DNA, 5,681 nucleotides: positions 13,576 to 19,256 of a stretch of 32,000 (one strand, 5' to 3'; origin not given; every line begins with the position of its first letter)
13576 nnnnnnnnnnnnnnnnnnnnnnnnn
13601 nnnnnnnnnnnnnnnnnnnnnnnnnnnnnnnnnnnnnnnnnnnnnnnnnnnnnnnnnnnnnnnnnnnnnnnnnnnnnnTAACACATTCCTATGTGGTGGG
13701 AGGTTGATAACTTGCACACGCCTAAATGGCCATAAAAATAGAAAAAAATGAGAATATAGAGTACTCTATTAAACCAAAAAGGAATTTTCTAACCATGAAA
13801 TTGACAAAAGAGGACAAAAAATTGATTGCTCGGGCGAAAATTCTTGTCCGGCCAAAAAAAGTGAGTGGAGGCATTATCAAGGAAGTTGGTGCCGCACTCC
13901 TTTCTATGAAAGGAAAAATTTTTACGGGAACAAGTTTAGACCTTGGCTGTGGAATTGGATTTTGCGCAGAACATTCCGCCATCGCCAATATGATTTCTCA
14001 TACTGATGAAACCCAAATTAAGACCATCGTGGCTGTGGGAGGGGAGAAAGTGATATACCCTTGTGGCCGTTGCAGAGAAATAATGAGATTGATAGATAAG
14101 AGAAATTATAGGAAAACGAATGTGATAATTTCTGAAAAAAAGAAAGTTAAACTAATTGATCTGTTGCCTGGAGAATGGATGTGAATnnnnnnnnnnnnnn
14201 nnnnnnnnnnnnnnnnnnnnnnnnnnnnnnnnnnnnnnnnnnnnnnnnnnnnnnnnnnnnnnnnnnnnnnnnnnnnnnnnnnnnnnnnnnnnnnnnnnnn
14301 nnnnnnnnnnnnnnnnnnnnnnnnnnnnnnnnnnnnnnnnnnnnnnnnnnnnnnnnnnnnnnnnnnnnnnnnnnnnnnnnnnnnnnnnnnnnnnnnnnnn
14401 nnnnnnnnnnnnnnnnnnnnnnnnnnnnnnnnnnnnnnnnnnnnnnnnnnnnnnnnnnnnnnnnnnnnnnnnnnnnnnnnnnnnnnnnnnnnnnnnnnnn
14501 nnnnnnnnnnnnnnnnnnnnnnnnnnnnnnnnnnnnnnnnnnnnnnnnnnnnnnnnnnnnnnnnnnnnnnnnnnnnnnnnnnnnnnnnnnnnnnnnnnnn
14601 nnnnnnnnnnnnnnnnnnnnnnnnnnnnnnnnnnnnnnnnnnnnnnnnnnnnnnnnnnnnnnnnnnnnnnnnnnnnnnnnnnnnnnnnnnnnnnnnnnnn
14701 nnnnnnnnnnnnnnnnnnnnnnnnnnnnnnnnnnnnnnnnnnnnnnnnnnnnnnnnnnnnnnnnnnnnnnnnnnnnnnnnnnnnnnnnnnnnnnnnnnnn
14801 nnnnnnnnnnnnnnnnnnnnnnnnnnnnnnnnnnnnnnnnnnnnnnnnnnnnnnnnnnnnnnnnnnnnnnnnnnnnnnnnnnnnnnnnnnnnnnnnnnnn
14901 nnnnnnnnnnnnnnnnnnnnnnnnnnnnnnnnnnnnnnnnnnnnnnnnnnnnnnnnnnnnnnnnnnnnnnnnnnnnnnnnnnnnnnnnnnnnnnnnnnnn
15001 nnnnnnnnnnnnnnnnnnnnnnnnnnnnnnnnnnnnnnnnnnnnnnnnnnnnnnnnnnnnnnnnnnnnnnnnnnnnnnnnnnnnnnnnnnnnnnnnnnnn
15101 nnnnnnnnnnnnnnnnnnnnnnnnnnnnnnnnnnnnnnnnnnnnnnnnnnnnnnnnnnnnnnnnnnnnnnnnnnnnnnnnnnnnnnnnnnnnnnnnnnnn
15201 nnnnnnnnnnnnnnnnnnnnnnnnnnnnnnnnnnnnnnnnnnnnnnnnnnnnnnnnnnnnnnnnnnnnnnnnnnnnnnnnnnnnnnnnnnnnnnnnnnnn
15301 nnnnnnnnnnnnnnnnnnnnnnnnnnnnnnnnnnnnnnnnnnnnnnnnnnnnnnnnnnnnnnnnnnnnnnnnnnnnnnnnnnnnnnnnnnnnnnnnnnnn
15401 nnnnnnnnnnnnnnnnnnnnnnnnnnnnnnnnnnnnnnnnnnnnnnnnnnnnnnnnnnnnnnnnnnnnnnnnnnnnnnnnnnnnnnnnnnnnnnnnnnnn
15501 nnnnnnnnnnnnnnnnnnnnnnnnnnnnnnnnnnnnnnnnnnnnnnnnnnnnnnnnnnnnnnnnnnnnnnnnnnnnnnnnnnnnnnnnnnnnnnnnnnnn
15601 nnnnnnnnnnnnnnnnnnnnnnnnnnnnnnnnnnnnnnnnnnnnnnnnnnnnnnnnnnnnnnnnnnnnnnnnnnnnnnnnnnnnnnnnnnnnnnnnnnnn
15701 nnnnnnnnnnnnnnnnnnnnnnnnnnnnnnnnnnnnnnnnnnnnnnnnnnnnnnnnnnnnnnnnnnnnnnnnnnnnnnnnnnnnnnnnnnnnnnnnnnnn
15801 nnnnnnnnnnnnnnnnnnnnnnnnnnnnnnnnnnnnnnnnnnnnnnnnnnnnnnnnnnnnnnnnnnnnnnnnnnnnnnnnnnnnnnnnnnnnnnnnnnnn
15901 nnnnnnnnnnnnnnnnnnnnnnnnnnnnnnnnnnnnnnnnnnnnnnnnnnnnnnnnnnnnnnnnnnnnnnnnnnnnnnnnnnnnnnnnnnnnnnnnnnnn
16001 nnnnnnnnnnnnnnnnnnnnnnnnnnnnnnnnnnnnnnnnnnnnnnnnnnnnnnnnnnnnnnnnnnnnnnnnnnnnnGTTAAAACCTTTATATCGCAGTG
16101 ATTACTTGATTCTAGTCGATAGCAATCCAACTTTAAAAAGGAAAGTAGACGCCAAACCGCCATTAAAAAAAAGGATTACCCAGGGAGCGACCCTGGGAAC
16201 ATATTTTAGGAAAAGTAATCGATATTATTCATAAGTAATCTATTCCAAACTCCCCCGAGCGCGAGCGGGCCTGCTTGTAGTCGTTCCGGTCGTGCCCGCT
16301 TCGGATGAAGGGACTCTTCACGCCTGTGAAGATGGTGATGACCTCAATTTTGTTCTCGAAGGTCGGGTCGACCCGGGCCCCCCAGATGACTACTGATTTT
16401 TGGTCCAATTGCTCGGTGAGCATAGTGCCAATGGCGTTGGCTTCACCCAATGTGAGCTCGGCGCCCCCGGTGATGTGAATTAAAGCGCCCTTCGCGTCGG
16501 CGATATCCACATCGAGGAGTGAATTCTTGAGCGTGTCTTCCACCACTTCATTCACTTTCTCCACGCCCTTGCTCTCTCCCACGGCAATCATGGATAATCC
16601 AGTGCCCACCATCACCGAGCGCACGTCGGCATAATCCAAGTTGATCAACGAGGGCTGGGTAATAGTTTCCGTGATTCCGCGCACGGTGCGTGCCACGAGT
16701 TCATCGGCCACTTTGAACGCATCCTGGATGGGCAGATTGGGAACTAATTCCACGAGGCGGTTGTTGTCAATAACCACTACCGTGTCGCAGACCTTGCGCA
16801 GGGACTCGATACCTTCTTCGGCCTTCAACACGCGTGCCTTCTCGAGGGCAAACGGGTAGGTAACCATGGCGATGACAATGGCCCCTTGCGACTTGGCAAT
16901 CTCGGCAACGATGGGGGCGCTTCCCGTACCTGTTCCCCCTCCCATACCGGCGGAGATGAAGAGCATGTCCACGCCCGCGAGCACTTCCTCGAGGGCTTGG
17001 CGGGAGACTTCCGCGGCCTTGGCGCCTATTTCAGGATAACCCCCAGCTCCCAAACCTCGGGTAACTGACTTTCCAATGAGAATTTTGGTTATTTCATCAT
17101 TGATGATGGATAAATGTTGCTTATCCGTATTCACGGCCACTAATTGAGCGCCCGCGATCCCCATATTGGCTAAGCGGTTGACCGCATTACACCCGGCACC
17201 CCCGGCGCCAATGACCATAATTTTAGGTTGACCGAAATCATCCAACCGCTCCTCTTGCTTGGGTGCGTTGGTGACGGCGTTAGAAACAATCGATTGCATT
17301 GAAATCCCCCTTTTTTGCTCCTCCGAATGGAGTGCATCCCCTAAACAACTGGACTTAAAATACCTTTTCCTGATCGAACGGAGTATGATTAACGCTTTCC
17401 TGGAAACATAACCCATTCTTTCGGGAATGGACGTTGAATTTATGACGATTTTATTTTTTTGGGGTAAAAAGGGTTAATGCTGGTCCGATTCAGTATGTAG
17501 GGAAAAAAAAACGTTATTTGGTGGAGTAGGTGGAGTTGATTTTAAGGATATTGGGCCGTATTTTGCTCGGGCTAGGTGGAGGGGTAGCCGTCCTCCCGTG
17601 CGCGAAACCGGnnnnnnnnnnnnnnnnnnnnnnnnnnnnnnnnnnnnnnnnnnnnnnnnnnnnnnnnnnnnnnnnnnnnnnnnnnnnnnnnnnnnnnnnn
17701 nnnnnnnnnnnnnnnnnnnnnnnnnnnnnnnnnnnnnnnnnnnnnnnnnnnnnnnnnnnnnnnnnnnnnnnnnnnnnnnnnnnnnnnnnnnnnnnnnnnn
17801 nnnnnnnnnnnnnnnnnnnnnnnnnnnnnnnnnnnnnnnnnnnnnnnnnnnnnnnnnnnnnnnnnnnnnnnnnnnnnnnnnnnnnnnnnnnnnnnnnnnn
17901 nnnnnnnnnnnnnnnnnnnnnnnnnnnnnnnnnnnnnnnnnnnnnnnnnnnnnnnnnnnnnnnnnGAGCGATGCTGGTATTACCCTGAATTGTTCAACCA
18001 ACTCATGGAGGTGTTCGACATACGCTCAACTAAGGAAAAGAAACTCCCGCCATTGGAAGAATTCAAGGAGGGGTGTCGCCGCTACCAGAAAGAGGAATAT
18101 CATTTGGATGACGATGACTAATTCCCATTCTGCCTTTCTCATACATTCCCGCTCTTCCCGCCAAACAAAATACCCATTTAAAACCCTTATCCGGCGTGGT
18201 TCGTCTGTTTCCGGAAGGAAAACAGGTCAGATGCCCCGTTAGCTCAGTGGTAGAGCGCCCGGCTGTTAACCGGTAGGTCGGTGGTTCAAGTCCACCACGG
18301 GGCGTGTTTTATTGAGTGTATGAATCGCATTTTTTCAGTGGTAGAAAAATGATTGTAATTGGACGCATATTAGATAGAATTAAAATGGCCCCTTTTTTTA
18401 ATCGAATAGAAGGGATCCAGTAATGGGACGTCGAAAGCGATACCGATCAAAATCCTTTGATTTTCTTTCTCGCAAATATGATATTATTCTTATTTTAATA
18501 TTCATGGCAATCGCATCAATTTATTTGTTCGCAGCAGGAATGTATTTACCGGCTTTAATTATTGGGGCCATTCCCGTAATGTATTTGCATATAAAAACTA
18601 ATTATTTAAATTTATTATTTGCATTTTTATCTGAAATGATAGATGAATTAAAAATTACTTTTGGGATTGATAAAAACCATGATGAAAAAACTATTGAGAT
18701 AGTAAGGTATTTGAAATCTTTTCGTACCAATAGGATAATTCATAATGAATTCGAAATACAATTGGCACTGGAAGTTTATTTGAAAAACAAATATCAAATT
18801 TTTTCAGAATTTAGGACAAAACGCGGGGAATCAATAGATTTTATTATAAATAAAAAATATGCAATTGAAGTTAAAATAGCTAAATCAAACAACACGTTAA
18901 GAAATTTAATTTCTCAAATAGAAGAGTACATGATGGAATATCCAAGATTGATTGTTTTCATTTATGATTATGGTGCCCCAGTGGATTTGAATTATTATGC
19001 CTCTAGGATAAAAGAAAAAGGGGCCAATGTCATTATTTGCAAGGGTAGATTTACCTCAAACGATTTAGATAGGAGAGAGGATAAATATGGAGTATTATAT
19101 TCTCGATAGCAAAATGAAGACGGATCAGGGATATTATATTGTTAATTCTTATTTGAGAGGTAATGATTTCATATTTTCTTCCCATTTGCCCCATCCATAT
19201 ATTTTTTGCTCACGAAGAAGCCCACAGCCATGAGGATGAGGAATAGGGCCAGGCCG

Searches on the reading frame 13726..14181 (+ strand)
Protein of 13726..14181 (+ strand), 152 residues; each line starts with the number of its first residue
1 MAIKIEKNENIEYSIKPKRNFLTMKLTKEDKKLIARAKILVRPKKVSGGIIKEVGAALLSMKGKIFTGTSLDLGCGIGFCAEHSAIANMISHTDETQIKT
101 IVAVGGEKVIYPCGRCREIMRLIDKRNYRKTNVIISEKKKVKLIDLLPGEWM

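Call 26: search_protein_families(library=pfam, proteins=[window:13726-14181:+], max_evalue=0.01)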
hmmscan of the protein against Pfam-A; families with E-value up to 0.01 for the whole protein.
window:13726-14181:+ (152 aa): 1 family
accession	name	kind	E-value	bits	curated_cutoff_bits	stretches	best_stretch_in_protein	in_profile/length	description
PF00383.29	dCMP_cyt_deam_1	-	2.3e-06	27.9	25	1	53-123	25-93/102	Cytidine and deoxycytidylate deaminase zinc-binding region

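Call 67: search_protein_families(library=padloc, proteins=[window:13726-14181:+], max_evalue=0.01)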
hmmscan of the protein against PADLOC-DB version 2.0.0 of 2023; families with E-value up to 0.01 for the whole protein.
window:13726-14181:+ (152 aa): 0 families

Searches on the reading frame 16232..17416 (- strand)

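Call 26: search_protein_families(library=pfam, proteins=[window:16232-17416:-], max_evalue=0.01)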
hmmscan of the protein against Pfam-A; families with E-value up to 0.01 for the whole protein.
window:16232-17416:- (395 aa): 3 families
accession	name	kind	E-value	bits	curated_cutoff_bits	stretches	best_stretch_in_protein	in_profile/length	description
PF00091.31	Tubulin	-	1.8e-44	152.8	33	1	65-225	1-189/190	Tubulin/FtsZ family, GTPase domain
PF12327.13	FtsZ_C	-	2.8e-27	95.3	27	1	273-367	1-95/95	FtsZ family, C-terminal domain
PF00899.27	ThiF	-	0.00044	19.9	28.1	1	55-90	12-47/238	ThiF family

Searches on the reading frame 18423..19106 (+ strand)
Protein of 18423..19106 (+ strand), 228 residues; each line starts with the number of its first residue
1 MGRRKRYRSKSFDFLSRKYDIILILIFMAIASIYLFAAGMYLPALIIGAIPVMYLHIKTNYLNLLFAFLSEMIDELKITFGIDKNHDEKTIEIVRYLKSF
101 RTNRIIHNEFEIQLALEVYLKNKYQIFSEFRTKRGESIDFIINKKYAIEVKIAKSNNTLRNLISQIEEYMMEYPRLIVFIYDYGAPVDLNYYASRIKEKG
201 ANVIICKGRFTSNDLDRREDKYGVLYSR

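Call 26: search_protein_families(library=pfam, proteins=[window:18423-19106:+], max_evalue=0.01)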
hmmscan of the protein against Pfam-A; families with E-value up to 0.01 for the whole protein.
window:18423-19106:+ (228 aa): 1 family
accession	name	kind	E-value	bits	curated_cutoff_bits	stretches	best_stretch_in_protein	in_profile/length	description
PF18742.7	DpnII-MboI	-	0.00019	21.5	27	1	105-183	30-120/150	REase_DpnII-MboI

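Call 67: search_protein_families(library=padloc, proteins=[window:18423-19106:+], max_evalue=0.01)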
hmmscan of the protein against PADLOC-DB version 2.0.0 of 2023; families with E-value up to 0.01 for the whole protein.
window:18423-19106:+ (228 aa): 0 families
